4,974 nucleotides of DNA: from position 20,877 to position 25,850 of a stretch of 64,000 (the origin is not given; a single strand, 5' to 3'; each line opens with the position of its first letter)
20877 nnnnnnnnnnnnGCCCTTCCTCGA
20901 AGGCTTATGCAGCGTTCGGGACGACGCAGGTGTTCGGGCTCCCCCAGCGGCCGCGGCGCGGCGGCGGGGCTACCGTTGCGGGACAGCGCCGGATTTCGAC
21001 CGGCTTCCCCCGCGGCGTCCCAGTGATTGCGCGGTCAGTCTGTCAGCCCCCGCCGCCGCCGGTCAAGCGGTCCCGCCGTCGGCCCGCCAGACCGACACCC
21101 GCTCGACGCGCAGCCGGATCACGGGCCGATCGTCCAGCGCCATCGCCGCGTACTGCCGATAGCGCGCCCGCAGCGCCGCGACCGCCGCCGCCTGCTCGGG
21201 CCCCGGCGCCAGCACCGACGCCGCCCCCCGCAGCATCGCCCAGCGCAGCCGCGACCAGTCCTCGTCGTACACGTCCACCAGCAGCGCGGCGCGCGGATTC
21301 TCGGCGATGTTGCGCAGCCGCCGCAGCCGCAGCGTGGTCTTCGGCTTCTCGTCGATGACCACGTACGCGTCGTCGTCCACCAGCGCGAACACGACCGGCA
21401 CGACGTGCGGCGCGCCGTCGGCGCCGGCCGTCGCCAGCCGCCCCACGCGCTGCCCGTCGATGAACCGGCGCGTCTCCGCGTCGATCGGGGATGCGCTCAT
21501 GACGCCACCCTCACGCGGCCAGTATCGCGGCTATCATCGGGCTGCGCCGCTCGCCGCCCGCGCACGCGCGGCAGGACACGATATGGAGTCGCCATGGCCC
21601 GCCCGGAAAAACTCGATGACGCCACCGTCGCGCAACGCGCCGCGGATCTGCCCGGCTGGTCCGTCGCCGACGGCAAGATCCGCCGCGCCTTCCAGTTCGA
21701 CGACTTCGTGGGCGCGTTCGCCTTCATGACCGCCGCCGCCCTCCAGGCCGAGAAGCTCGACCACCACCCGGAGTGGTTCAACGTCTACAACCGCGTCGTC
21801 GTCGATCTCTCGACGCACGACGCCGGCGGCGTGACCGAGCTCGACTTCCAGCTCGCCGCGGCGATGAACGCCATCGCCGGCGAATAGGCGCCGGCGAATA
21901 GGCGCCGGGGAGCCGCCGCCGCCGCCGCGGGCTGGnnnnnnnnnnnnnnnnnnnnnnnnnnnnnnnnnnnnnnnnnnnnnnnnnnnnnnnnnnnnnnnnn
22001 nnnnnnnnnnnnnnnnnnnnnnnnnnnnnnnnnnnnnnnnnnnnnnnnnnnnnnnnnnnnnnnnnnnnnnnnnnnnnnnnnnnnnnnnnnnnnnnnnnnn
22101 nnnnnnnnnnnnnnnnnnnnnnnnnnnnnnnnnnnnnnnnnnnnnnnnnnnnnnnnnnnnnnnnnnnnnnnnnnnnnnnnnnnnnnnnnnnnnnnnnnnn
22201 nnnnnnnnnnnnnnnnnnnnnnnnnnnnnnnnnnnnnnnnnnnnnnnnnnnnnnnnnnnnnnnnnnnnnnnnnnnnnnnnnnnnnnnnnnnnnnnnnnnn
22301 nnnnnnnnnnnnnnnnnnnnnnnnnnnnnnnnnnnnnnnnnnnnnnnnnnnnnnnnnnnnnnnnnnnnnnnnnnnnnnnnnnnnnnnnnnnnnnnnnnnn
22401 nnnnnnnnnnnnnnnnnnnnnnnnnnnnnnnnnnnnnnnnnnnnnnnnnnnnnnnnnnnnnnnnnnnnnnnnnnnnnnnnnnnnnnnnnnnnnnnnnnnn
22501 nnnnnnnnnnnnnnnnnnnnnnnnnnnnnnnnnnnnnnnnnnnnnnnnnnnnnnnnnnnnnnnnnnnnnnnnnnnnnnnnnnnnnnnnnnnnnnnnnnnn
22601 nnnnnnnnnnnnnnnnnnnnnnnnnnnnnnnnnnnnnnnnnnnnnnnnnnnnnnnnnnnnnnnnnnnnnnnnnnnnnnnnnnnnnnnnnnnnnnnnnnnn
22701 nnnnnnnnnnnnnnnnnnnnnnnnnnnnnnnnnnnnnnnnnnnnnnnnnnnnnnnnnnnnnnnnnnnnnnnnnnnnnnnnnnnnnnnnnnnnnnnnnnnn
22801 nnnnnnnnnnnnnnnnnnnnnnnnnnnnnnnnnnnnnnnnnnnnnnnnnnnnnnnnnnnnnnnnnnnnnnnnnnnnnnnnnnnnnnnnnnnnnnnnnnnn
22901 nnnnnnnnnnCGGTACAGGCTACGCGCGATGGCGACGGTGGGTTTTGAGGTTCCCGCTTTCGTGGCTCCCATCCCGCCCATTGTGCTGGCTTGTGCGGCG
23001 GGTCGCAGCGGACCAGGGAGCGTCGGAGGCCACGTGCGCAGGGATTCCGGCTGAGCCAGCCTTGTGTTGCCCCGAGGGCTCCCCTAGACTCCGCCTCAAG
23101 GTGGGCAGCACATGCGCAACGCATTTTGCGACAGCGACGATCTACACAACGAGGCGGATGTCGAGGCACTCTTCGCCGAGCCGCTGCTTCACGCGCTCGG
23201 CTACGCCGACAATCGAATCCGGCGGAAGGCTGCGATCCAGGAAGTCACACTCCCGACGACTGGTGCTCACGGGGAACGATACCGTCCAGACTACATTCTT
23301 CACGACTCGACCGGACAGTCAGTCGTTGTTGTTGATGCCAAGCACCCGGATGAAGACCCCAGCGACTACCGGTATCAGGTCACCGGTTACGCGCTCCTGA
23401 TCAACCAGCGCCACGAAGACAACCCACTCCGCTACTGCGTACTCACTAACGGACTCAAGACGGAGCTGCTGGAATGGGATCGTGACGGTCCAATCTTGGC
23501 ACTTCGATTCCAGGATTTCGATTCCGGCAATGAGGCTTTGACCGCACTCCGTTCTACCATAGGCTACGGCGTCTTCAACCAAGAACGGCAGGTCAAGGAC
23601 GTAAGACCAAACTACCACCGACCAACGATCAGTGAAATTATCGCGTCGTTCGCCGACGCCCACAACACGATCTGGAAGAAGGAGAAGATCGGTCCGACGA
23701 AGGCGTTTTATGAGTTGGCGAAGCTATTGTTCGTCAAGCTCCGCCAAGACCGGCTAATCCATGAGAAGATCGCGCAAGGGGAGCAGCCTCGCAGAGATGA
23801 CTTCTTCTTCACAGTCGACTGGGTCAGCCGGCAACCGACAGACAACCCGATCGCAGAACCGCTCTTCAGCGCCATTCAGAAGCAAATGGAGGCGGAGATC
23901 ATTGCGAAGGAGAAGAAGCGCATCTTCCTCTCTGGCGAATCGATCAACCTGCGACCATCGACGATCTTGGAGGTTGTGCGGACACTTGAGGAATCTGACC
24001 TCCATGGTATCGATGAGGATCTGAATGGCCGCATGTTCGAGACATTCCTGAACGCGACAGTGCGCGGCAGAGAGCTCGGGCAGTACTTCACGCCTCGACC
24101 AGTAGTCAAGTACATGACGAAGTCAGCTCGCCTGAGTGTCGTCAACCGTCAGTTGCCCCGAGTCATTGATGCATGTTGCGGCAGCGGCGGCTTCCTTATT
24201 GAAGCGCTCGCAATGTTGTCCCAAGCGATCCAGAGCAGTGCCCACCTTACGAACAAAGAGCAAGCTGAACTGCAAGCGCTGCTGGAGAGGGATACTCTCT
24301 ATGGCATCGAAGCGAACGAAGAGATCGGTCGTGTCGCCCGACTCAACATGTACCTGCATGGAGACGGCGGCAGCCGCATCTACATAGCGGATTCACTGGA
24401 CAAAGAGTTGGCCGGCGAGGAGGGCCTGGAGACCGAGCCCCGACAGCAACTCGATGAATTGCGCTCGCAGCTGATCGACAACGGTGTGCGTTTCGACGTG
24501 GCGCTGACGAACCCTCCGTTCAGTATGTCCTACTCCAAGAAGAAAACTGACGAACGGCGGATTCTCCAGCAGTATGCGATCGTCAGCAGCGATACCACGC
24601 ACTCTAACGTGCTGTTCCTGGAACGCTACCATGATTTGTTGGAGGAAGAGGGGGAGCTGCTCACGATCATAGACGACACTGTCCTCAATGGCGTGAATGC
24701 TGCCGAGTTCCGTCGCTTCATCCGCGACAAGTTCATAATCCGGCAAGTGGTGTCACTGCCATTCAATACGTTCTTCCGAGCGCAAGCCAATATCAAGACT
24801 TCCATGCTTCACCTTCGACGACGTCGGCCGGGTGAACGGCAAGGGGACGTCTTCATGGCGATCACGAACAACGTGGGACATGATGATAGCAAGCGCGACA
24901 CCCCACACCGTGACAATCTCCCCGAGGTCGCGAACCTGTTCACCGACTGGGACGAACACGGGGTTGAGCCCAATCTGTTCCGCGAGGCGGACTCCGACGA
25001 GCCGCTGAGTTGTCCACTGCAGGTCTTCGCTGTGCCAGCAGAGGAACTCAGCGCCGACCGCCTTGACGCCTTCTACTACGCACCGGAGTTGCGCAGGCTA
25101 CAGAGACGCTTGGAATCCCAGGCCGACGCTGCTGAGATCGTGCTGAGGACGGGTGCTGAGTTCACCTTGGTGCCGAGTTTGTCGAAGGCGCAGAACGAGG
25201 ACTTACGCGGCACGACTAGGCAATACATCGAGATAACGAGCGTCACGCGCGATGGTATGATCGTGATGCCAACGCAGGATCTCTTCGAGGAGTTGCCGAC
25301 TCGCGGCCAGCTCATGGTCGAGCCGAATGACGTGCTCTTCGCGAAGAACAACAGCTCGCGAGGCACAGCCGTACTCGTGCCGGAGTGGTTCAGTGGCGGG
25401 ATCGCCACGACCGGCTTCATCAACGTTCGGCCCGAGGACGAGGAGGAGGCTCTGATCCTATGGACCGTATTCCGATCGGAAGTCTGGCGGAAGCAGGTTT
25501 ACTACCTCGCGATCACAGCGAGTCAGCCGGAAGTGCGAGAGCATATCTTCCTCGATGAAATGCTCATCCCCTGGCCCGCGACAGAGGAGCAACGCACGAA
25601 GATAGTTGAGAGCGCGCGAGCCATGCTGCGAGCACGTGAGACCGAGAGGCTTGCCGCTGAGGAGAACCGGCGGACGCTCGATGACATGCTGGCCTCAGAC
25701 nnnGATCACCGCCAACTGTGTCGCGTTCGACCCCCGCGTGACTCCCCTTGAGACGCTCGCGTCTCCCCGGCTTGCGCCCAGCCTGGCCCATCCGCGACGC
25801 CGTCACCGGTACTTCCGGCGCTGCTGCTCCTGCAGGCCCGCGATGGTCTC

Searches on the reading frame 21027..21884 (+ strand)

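Call 93: search_protein_families(library=pfam, proteins=[window:21027-21884:+], max_evalue=0.001)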
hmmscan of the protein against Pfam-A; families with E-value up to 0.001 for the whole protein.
window:21027-21884:+ (286 aa): 1 family
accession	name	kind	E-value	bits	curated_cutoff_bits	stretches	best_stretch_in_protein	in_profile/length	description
PF01329.24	Pterin_4a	-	3.7e-31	107.5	26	1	195-283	2-91/91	Pterin 4 alpha carbinolamine dehydratase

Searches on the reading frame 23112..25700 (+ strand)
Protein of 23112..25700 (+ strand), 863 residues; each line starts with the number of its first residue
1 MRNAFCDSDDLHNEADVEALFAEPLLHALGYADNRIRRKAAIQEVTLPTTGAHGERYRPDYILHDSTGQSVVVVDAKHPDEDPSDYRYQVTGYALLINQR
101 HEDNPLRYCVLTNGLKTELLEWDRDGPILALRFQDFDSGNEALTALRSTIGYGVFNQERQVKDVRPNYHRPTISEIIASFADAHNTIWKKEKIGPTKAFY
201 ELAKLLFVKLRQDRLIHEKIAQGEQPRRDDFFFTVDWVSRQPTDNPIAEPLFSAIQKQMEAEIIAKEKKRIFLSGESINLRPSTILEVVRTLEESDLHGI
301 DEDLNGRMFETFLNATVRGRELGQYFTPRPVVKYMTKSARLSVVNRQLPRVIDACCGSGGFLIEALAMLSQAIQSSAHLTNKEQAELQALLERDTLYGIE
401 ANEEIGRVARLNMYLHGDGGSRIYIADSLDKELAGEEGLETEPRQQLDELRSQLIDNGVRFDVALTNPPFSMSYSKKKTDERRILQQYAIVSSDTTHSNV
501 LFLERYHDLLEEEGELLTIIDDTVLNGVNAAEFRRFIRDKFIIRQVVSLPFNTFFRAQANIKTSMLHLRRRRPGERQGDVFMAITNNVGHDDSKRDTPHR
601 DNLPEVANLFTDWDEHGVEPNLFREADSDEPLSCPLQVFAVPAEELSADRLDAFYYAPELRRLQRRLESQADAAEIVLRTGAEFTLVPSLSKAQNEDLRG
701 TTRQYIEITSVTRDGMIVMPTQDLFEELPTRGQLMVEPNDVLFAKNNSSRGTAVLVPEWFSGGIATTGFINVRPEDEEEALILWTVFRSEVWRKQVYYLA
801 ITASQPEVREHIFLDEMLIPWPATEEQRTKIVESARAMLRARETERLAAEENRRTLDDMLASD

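Call 93: search_protein_families(library=pfam, proteins=[window:23112-25700:+], max_evalue=0.001)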
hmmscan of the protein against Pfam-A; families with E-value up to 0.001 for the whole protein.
window:23112-25700:+ (863 aa): 4 families
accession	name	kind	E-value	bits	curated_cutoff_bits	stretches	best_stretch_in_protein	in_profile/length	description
PF02384.22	N6_Mtase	-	5.1e-34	118.4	20.4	1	302-615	3-277/311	N-6 DNA Methylase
PF07669.17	Eco57I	-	1.5e-12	48.4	25.3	1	396-549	3-165/171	Eco57I restriction-modification methylase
PF01170.24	UPF0020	-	1.2e-05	25.5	22.3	1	351-414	32-97/197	RMKL-like, methyltransferase domain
PF20473.4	MmeI_Mtase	-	0.00012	21.8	27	1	350-415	22-84/259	MmeI, DNA-methyltransferase domain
